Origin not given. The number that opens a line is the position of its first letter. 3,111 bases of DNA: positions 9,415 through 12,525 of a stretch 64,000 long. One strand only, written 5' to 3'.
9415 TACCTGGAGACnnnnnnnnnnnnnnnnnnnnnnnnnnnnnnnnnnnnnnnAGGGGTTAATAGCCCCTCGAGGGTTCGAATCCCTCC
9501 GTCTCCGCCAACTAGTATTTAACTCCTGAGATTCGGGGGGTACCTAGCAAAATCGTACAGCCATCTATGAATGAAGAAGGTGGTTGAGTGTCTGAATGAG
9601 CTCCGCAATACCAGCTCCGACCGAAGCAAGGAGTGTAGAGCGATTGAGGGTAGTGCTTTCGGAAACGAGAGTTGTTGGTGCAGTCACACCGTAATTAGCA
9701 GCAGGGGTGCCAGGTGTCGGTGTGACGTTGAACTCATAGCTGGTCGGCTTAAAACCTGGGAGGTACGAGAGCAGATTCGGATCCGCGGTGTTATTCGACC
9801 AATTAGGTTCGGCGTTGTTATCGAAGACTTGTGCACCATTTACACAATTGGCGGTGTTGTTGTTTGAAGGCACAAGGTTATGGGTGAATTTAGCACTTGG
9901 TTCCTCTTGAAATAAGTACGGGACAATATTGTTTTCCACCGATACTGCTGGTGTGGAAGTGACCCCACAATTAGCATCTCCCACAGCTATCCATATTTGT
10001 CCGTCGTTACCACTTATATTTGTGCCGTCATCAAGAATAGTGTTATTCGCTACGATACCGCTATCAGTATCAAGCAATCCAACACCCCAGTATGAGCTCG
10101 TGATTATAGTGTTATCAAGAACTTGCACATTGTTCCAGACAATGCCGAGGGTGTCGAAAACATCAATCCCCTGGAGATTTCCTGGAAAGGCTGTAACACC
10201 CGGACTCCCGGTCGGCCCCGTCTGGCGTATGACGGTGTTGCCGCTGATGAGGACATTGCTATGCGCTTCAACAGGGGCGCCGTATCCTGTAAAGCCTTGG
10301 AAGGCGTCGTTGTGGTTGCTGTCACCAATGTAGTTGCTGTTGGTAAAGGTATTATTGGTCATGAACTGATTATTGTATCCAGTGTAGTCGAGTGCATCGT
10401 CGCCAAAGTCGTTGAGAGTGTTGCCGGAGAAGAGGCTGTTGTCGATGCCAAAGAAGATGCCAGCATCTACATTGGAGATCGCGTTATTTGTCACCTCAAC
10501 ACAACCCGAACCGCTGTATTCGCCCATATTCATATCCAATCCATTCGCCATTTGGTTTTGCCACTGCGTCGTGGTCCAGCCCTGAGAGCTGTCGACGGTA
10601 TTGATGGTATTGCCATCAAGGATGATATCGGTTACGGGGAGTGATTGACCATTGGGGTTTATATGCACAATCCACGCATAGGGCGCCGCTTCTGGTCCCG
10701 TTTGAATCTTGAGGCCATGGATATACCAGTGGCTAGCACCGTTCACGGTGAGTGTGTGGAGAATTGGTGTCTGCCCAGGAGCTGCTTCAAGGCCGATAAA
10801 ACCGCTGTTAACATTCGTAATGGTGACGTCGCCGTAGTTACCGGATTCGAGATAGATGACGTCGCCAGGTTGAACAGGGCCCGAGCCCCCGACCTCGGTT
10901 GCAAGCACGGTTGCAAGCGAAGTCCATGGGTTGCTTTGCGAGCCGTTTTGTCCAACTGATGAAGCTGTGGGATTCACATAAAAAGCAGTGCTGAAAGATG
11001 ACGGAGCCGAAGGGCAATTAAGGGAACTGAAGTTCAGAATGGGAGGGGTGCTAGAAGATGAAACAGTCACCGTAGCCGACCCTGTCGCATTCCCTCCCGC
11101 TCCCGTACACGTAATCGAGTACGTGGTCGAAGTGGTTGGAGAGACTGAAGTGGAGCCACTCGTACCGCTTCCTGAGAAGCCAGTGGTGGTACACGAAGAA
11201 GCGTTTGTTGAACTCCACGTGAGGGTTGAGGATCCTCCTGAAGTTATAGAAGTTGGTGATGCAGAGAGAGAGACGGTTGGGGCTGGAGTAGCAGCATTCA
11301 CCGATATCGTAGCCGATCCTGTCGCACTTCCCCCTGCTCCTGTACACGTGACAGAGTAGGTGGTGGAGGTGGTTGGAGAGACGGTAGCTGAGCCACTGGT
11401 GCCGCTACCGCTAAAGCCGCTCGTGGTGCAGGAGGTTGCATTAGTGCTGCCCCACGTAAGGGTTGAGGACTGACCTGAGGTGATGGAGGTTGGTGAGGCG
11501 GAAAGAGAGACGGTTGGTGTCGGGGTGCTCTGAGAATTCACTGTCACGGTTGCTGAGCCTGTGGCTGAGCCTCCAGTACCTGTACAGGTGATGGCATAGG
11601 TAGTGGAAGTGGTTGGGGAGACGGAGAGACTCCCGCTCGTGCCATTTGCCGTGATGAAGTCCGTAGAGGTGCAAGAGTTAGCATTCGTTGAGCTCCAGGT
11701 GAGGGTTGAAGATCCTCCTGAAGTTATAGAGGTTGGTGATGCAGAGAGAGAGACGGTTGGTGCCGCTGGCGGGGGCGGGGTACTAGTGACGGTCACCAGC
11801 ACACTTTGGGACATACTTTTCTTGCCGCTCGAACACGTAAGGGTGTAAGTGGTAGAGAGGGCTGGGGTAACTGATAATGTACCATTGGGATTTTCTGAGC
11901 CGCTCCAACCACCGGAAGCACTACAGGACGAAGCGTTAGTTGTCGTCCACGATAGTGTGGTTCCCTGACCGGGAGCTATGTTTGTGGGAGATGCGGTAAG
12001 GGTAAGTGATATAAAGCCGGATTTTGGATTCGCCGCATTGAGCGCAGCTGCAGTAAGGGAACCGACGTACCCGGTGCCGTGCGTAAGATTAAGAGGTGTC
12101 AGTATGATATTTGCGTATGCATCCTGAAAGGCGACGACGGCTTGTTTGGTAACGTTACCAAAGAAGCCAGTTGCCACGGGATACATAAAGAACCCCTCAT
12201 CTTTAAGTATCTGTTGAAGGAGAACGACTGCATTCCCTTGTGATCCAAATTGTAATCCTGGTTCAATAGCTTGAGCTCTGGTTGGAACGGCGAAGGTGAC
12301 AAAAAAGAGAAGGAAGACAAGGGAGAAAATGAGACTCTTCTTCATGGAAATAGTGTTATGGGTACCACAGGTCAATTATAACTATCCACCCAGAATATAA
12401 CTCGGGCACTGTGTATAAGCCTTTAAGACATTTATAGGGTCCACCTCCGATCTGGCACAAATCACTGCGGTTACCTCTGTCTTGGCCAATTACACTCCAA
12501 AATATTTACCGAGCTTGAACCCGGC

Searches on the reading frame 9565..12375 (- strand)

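Call 54: search_protein_families(library=pfam, proteins=[window:9565-12375:-], max_evalue=0.00001)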
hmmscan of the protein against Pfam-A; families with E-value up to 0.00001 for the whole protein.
window:9565-12375:- (936 aa): 2 families
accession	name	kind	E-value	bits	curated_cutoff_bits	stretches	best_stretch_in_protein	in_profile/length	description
PF01471.23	PG_binding_1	-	4.4e-07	30.4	23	1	46-87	1-41/57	Putative peptidoglycan binding domain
PF13229.12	Beta_helix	-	1.7e-06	28.2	25.9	1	623-780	8-158/158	Right handed beta helix region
